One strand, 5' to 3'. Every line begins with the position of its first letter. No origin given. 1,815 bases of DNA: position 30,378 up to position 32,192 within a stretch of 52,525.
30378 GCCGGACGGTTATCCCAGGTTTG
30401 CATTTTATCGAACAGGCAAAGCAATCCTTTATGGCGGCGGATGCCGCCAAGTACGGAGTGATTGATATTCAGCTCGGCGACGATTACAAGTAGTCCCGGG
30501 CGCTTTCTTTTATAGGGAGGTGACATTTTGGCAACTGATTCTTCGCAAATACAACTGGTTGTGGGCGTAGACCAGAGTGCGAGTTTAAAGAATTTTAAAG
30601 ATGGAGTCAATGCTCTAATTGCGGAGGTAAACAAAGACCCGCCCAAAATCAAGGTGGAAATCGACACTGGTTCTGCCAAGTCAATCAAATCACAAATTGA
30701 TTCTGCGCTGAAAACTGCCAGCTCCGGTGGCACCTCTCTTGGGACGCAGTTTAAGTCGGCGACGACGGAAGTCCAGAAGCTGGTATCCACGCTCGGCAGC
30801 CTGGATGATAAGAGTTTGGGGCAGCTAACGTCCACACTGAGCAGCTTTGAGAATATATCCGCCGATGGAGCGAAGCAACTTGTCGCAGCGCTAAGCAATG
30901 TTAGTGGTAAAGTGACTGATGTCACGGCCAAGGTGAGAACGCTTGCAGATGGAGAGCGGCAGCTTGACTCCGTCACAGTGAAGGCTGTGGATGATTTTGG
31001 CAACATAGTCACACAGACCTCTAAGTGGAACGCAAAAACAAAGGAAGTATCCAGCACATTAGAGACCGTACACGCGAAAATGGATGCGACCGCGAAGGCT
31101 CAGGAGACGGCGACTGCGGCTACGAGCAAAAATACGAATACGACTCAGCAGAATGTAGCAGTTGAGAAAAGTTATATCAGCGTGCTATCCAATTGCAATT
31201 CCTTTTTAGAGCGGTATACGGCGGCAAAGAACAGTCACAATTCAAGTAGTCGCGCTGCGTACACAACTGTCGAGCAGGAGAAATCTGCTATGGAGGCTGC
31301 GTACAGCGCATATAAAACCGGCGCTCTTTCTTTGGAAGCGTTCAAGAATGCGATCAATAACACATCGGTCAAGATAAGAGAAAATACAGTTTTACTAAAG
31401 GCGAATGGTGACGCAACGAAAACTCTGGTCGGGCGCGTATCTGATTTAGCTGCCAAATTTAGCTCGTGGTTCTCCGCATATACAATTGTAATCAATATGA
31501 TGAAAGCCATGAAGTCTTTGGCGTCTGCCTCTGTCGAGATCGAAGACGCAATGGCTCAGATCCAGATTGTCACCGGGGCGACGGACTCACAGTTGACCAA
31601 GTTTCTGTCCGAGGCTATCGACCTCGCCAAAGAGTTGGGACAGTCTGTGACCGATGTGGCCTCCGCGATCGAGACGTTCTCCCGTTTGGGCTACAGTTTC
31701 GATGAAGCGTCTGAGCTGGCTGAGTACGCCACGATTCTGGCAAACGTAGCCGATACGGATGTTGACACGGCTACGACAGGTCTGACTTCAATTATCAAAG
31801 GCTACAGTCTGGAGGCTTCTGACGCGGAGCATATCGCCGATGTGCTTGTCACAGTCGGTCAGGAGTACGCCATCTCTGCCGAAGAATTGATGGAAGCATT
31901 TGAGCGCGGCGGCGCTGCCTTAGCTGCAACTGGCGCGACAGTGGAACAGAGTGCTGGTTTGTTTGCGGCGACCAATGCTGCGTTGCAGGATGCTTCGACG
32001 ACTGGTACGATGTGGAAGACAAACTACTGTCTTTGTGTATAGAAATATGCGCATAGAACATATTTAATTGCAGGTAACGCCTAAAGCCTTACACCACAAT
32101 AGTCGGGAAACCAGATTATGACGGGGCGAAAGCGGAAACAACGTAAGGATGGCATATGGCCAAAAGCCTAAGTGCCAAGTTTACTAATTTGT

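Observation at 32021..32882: A 22-nt micro-exon between two back-to-back introns encodes the missing VSARIRG of the TMP core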

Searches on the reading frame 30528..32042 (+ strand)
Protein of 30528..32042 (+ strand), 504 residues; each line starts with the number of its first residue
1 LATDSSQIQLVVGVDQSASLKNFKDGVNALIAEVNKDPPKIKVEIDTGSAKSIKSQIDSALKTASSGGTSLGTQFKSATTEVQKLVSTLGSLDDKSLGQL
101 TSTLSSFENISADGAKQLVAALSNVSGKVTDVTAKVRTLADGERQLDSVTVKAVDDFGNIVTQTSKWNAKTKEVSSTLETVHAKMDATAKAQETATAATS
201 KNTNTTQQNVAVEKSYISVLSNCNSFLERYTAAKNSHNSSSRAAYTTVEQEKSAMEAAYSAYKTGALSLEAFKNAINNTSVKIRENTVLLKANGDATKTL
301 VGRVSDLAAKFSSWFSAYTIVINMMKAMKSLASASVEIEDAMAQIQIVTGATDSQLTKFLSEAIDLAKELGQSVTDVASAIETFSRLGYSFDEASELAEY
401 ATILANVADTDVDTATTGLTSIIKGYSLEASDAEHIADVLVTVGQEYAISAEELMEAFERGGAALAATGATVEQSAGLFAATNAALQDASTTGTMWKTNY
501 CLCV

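Call 5: search_protein_families(library=pfam, proteins=[window:30528-32021:+], max_evalue=0.1)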
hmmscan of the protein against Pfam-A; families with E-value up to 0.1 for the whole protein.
window:30528-32021:+ (498 aa): 4 families
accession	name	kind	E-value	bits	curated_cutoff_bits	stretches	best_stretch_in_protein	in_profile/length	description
PF10145.14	PhageMin_Tail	-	7e-19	68.9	33.2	2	365-497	2-139/201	Phage-related minor tail protein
PF17078.10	SHE3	-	0.045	13.9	30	0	49-163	84-198/228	SWI5-dependent HO expression protein 3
PF20993.2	CENPH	-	0.058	13.9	27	0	118-213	75-163/175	CENPH protein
PF06661.16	VirE3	-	0.083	12.7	20.3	1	82-145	229-292/312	VirE3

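Call 47: find_encoding_contigs(protein=window:30528-32042:+, flank=3000, max_places=6)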
Protein window:30528-32042:+ (504 aa): 2 contigs read that carry it; 1 place shown.
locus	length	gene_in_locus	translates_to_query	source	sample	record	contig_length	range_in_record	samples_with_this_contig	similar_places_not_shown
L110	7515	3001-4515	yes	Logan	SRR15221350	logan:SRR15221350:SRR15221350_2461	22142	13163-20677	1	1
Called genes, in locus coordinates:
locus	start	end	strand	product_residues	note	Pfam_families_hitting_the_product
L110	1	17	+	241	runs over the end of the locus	PF27211:YomV_2nd (weak)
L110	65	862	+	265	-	PF27173:YomU_Tube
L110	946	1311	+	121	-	-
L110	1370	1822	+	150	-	PF06356:DUF1064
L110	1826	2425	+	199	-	-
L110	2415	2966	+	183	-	-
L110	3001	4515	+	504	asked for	PF10145:PhageMin_Tail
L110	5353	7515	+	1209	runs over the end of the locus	?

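Call 86: find_homologous_proteins(query=window:30528-32042:+, max_evalue=1e-30)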
Query window:30528-32042:+ (504 aa): 614 proteins with E <= 1e-30 among 8000 candidates; the best 120 are listed.
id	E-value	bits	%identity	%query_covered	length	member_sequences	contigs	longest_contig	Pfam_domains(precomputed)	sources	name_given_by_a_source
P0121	0.0e+0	1020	100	100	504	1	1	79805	PF10145.15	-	-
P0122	1.6e-108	382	46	57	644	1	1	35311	PF10145.15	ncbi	-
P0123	4.3e-106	374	43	97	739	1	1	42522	PF10145.15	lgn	-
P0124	5.2e-99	351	44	97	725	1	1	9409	PF10145.15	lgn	-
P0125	3.0e-95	338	54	61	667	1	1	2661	PF10145.15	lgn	-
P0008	8.1e-95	337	50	67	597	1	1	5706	PF10145.15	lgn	-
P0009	2.2e-94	335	49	67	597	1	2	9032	PF10145.15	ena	-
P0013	7.2e-93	330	49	67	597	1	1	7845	PF10145.15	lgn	-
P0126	1.5e-92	329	53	57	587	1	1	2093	PF10145.15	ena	-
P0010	1.7e-92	329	53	57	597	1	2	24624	PF10145.15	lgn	-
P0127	2.5e-92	328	53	57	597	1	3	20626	PF10145.15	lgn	-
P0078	3.5e-92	328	53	57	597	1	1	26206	PF10145.15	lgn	-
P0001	1.6e-91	326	53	58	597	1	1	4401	PF10145.15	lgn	-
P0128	1.9e-91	326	47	12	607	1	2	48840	PF10145.15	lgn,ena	-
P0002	2.2e-91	325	53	58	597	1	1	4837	PF10145.15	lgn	-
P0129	2.7e-91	325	47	12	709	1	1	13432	PF10145.15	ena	-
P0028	2.8e-91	325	53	57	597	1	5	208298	PF10145.15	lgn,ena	-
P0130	3.1e-91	325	47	12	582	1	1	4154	PF10145.15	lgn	-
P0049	3.2e-91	325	50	63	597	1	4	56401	PF10145.15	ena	-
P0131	4.3e-91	324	50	63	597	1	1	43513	PF10145.15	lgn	-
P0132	5.0e-91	324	47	12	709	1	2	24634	PF10145.15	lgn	-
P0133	5.1e-91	324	47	12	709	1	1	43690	PF10145.15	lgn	-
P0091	5.7e-91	324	50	63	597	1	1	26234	PF10145.15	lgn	-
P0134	6.4e-91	324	48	12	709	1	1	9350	PF10145.15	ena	-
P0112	6.6e-91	324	50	63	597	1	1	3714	PF10145.15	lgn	-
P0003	6.9e-91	324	53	57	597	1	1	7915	PF10145.15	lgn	-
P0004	7.1e-91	324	53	57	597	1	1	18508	PF10145.15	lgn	-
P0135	7.1e-91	324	47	12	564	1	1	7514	PF10145.15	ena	-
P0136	8.1e-91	323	47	12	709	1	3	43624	PF10145.15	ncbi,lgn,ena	-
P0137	8.5e-91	323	48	12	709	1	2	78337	PF10145.15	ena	-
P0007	9.0e-91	323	53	57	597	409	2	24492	PF10145.15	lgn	-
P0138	1.0e-90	323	47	12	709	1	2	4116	PF10145.15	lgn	-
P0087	1.0e-90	323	50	63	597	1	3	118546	PF10145.15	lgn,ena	-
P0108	1.1e-90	323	50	63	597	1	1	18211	PF10145.15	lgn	-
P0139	1.1e-90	323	47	12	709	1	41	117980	PF10145.15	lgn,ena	-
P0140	1.2e-90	323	47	12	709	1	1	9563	PF10145.15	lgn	-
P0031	1.2e-90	323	50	63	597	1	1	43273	PF10145.15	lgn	-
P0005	1.2e-90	323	53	57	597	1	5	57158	PF10145.15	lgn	-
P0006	1.4e-90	323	53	57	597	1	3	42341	PF10145.15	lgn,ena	-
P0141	1.4e-90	323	50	63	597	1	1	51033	PF10145.15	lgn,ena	-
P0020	1.4e-90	323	50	63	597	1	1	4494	PF10145.15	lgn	-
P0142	1.4e-90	323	50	63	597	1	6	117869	PF10145.15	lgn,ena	-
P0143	1.5e-90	323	50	63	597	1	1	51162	PF10145.15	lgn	-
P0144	1.5e-90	323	50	63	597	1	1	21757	PF10145.15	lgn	-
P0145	1.6e-90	323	47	12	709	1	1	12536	PF10145.15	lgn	-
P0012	1.6e-90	323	50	63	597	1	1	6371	PF10145.15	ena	-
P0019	1.6e-90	323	50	63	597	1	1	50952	PF10145.15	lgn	-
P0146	1.7e-90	322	47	12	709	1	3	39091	PF10145.15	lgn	-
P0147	2.1e-90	322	50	63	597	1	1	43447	PF10145.15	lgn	-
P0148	2.1e-90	322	47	12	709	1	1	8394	PF10145.15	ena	-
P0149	2.1e-90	322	47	12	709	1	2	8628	PF10145.15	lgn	-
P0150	2.2e-90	322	47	12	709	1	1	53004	PF10145.15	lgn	-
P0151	2.3e-90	322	50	63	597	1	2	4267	PF10145.15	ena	-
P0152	2.3e-90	322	47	12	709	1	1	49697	PF10145.15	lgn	-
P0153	2.3e-90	322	52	62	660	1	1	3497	PF10145.15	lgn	-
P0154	2.4e-90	322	50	63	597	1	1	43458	PF10145.15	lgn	-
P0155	2.4e-90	322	47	12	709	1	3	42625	PF10145.15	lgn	-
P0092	2.4e-90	322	50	63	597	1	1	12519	PF10145.15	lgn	-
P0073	2.4e-90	322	50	63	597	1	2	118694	PF10145.15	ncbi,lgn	-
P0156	2.5e-90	322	50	63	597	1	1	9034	PF10145.15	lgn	-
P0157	2.5e-90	322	47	12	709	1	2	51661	PF10145.15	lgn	-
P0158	2.5e-90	322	50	63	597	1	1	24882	PF10145.15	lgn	-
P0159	2.6e-90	322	50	63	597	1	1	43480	PF10145.15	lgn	-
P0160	2.6e-90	322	50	62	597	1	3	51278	PF10145.15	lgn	-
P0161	2.6e-90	322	47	12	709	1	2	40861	PF10145.15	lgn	-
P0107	2.6e-90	322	50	63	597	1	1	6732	PF10145.15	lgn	-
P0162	2.6e-90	322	50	63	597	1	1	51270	PF10145.15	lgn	-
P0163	2.6e-90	322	50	63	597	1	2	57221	PF10145.15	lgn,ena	-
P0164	2.6e-90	322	47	12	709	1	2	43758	PF10145.15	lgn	-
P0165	2.6e-90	322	50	63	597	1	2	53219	PF10145.15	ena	-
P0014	2.6e-90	322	50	63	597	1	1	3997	PF10145.15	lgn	-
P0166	2.6e-90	322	47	12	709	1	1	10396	PF10145.15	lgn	-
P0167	2.6e-90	322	47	12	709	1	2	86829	PF10145.15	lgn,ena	-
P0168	2.6e-90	322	50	63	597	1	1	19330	PF10145.15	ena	-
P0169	2.7e-90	322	47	12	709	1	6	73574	PF10145.15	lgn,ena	-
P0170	2.7e-90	322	50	63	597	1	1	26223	PF10145.15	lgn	-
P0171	2.7e-90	322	47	12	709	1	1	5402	PF10145.15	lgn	-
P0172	2.7e-90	322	47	12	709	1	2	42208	PF10145.15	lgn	-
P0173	2.8e-90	322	47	12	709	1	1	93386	PF10145.15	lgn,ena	-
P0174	2.8e-90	322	50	63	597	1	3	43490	PF10145.15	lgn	-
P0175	2.9e-90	322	47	12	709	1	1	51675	PF10145.15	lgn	-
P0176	2.9e-90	322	47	12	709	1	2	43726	PF10145.15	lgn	-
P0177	2.9e-90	322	50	63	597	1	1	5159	PF10145.15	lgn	-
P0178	2.9e-90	322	47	12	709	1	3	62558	PF10145.15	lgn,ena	-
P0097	2.9e-90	322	50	62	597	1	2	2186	PF10145.15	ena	-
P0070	3.0e-90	322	50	63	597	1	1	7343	PF10145.15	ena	-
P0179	3.0e-90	322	47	12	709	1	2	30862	PF10145.15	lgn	-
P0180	3.0e-90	322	50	63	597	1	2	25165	PF10145.15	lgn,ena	-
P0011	3.1e-90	322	50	63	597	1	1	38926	PF10145.15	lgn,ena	-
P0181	3.1e-90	322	47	12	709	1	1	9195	PF10145.15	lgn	-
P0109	3.1e-90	322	50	63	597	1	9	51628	PF10145.15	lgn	-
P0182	3.1e-90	322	47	12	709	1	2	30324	PF10145.15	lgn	-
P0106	3.1e-90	322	50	63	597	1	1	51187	PF10145.15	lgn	-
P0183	3.1e-90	322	50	63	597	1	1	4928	PF10145.15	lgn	-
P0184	3.1e-90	322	50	63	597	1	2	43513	PF10145.15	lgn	-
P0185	3.1e-90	322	47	12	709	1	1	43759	PF10145.15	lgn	-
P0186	3.1e-90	322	47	12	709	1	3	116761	PF10145.15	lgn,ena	-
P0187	3.2e-90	322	47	12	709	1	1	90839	PF10145.15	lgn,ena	-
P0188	3.2e-90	322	50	63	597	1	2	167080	PF10145.15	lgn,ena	-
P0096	3.2e-90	322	50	63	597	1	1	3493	PF10145.15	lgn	-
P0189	3.2e-90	322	49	65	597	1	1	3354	PF10145.15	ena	-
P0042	3.2e-90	322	50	63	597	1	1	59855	PF10145.15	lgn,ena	-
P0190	3.2e-90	322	50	63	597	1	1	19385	PF10145.15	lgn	-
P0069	3.2e-90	322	50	63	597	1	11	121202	PF10145.15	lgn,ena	-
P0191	3.2e-90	322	47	12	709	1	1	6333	PF10145.15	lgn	-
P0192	3.2e-90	322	47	12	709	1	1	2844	PF10145.15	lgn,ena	-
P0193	3.3e-90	322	49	65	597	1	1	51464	PF10145.15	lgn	-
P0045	3.3e-90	322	50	63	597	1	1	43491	PF10145.15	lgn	-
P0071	3.3e-90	322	50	63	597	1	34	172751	PF10145.15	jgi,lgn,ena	jgi:TP901 family phage tail tape measure protein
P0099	3.3e-90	321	50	63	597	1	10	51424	PF10145.15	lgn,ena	-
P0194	3.3e-90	321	45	12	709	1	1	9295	PF10145.15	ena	-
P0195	3.3e-90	321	47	12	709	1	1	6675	PF10145.15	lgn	-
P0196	3.3e-90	321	50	63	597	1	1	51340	PF10145.15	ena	-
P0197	3.4e-90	321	50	63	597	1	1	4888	PF10145.15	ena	-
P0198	3.4e-90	321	50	63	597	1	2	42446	PF10145.15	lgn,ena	-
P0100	3.4e-90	321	50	63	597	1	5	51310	PF10145.15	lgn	-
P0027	3.4e-90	321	50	63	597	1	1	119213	PF10145.15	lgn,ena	-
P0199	3.4e-90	321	47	12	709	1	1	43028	PF10145.15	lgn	-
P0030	3.4e-90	321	50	63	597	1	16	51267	PF10145.15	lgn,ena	-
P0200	3.4e-90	321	47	12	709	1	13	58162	PF10145.15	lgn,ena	-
